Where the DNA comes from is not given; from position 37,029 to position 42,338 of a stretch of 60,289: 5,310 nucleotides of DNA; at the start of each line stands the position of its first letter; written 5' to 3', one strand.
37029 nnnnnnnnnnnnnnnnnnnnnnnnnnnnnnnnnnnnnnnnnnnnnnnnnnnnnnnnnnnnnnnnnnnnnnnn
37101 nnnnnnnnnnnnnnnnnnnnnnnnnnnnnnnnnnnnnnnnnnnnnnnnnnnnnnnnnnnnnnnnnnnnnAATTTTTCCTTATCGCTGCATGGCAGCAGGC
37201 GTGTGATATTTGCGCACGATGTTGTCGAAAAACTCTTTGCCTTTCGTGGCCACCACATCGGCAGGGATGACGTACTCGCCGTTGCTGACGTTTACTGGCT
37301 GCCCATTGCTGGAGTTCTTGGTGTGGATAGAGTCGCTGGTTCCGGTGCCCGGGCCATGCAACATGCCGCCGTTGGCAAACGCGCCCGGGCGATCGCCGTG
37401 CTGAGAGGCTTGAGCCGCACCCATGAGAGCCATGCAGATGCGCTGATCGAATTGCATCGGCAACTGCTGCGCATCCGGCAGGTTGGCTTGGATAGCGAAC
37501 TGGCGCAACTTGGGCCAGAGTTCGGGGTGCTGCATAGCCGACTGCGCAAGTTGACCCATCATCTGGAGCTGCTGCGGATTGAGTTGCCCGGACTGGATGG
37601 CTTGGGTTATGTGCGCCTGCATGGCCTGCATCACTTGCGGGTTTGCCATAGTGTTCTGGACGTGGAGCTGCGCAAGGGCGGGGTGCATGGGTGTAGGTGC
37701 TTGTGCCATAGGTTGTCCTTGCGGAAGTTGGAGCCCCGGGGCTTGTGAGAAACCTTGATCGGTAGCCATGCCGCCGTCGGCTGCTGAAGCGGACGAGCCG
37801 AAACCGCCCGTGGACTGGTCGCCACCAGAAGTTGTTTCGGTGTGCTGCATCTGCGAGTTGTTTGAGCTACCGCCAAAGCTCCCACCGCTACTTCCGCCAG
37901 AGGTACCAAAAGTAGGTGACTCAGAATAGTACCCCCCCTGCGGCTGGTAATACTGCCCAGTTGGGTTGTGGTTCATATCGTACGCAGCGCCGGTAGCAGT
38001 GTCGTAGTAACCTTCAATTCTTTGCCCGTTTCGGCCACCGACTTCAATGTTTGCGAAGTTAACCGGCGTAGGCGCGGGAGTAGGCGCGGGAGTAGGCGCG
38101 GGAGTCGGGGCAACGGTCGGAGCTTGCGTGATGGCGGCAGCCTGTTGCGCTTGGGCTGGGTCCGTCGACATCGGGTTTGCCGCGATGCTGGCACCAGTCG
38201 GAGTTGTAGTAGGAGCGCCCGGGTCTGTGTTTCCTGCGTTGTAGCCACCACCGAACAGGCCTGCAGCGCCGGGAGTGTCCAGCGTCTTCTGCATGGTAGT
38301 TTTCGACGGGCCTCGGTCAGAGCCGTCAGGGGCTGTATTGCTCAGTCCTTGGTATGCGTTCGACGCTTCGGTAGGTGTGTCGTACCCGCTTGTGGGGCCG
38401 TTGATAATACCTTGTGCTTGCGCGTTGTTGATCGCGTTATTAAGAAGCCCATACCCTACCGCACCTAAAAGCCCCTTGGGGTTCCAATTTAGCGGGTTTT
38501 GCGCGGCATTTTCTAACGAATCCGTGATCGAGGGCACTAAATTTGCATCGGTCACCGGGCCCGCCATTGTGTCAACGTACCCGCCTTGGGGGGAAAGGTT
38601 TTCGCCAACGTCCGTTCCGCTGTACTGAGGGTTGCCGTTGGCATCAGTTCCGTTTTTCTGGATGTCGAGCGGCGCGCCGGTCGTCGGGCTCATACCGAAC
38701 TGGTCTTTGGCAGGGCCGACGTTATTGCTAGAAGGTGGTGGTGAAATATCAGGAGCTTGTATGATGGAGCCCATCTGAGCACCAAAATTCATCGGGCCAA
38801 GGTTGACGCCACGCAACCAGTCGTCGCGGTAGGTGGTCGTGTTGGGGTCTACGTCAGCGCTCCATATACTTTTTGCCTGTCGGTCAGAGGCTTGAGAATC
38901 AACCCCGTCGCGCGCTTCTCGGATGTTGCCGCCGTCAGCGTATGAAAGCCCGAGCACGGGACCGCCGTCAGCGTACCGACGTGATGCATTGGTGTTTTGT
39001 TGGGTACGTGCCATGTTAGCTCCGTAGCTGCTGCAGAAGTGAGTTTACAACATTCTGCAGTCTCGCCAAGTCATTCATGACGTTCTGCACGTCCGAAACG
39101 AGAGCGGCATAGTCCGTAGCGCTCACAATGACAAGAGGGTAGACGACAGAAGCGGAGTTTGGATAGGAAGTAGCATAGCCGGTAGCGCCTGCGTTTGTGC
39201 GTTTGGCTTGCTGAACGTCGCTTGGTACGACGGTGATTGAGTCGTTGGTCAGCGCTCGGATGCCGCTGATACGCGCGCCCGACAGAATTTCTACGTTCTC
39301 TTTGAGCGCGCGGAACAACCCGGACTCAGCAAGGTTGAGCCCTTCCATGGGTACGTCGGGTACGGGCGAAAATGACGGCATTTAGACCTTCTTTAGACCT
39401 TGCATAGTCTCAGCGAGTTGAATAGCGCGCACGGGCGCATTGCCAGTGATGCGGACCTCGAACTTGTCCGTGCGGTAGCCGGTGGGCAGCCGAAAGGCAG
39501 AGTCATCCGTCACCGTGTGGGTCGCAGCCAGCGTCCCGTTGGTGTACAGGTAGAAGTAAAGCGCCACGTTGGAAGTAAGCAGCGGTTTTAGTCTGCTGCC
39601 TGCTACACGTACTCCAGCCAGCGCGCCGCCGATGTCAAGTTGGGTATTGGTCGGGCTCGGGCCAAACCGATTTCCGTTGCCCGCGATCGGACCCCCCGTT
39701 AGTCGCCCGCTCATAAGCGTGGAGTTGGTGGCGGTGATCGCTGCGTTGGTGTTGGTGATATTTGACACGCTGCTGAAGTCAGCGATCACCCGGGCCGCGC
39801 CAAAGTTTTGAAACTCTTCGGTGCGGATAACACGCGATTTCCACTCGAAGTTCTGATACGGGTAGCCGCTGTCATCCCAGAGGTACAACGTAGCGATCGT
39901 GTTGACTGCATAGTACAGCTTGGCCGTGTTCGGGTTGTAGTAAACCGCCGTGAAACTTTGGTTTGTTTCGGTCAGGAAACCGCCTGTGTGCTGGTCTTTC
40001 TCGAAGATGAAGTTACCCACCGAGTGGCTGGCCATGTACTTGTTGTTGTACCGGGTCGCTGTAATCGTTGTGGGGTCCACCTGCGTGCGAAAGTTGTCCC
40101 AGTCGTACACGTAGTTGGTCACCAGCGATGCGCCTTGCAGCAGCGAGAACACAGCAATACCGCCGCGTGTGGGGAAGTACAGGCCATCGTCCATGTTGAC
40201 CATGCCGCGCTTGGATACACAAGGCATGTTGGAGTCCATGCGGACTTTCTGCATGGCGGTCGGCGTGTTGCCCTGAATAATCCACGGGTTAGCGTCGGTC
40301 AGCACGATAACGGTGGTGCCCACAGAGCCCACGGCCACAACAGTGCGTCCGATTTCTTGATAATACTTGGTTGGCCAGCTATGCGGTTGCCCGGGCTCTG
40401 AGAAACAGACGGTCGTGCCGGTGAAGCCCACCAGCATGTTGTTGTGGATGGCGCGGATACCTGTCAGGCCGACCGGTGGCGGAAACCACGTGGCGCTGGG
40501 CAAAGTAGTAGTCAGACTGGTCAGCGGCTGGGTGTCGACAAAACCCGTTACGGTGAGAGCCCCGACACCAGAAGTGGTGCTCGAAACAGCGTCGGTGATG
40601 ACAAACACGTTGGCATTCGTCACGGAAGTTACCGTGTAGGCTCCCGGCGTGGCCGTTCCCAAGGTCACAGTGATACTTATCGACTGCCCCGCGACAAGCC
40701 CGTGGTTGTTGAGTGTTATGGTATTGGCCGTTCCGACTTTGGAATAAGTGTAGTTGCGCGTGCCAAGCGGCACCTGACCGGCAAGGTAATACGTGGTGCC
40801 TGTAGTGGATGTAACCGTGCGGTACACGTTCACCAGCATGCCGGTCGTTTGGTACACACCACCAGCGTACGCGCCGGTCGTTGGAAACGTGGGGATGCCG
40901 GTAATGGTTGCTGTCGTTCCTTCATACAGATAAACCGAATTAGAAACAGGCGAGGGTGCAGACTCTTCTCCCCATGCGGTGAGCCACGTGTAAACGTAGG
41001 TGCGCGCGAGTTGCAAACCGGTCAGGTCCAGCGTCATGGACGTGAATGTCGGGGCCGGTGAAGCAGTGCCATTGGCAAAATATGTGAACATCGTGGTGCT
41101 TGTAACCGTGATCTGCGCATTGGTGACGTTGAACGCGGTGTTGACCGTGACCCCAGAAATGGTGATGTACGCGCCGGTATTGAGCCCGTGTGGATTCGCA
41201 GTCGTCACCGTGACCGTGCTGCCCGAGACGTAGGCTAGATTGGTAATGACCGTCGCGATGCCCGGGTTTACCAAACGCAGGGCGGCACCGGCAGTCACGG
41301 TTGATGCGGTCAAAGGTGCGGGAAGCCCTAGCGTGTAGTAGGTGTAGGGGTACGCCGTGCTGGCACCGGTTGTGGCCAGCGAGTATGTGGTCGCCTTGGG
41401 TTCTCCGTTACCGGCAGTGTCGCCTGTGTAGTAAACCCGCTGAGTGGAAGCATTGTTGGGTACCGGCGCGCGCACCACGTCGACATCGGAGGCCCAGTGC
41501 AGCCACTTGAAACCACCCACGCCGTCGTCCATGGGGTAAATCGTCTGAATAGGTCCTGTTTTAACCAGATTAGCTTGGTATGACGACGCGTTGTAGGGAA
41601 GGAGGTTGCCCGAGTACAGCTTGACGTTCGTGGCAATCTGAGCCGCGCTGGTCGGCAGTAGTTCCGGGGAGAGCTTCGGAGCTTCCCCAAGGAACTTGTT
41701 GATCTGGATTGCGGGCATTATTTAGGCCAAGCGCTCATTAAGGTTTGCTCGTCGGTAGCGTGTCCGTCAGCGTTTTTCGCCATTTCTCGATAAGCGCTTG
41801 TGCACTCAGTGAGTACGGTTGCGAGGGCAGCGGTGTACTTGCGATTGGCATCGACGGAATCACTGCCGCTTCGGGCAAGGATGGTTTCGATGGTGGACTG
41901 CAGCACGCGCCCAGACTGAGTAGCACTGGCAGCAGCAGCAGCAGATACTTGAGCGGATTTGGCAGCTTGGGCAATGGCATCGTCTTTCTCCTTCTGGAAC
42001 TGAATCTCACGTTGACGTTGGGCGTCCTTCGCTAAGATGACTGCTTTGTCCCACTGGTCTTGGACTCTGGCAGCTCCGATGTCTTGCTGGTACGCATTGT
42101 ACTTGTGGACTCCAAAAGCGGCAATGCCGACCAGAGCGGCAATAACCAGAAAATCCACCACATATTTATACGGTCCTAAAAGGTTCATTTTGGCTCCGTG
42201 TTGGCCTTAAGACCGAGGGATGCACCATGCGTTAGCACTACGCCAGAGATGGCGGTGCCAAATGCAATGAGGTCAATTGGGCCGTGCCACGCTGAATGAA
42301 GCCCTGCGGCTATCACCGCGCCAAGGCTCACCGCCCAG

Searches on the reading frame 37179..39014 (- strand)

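Call 17: search_protein_families(library=phrogs, proteins=[window:37179-39014:-], max_evalue=0.001)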
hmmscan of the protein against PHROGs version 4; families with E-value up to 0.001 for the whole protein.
window:37179-39014:- (611 aa): 2 families
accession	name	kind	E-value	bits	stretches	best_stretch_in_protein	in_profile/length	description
phrog_3547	-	tail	1.4e-08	33.9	1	531-602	953-1013/1767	tail length tape measure protein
phrog_25241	-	tail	0.00068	19.3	0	544-586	676-709/810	tail length tape measure protein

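Call 18: search_protein_families(library=pfam, proteins=[window:37179-39014:-], max_evalue=0.001)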
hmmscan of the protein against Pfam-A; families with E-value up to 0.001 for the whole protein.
window:37179-39014:- (611 aa): 0 families

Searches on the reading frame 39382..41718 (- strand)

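Call 17: search_protein_families(library=phrogs, proteins=[window:39382-41718:-], max_evalue=0.001)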
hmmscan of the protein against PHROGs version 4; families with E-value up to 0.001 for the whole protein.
window:39382-41718:- (778 aa): 2 families
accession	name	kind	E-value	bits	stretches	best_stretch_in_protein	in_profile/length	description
phrog_511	-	head and packaging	2.8e-116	390.9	2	389-778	536-861/862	internal virion protein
phrog_17680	-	unknown function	2.5e-28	100.5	1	1-143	1-132/356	-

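Call 18: search_protein_families(library=pfam, proteins=[window:39382-41718:-], max_evalue=0.001)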
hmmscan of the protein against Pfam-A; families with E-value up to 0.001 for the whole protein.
window:39382-41718:- (778 aa): 1 family
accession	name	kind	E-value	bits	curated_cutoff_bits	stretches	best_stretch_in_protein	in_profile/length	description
PF16190.11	E1_FCCH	-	8.6e-05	23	29.5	1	167-212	4-50/70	Ubiquitin-activating enzyme E1 FCCH domain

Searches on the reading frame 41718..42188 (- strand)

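Call 17: search_protein_families(library=phrogs, proteins=[window:41718-42188:-], max_evalue=0.001)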
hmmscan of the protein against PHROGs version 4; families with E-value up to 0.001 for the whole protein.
window:41718-42188:- (156 aa): 2 families
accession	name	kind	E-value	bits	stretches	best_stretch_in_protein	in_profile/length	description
phrog_5777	-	unknown function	3.8e-15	57.6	1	11-155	17-163/169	-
phrog_312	-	lysis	7.9e-08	33.5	1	9-143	8-154/173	Rz-like spanin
